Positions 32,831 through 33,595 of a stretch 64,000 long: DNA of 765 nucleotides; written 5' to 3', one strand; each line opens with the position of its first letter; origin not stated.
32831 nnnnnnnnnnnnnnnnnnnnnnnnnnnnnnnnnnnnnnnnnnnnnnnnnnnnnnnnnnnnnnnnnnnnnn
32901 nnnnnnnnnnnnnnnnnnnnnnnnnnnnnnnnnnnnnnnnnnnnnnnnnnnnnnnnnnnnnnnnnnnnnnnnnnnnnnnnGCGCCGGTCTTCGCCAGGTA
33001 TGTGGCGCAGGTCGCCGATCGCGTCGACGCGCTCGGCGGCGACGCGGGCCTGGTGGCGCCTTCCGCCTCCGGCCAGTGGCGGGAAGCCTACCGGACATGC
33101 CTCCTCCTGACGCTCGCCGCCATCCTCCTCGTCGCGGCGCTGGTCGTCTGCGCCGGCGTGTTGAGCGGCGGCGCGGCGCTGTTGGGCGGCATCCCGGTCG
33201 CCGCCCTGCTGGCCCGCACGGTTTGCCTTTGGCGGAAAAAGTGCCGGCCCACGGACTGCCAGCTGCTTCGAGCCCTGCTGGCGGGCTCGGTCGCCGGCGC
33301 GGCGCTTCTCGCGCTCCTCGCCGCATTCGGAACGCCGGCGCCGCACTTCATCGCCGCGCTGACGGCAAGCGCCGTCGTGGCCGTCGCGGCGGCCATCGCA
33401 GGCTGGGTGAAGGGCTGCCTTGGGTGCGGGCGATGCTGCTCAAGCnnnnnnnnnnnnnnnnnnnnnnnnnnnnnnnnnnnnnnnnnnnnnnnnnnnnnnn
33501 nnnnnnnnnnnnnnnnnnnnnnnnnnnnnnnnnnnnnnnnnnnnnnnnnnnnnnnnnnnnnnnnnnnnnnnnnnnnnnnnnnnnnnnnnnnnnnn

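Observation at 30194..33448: Giant membrane-anchored protein with an apparently active protein-glutamine glutaminase domain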

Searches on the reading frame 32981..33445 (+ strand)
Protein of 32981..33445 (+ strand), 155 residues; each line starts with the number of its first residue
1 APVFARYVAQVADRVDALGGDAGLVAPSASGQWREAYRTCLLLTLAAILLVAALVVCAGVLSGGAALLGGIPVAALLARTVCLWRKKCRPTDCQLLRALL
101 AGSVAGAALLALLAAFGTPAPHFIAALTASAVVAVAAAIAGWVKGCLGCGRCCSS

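Call 88: find_homologous_proteins(query=window:32981-33445:+, max_evalue=0.01)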
Query window:32981-33445:+ (155 aa): 4 proteins with E <= 0.01 among 8000 candidates.
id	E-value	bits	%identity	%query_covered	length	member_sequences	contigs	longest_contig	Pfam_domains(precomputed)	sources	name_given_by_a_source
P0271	4.9e-47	178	61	94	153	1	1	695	-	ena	-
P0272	2.9e-46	175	61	94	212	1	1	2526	-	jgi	jgi:hypothetical protein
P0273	2.9e-33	133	55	86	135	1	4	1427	-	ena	-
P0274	2.9e-28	117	50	87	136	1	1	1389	-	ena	-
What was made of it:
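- Tried and rejected: A search with the TM tail alone returned only four fragments (call 88).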
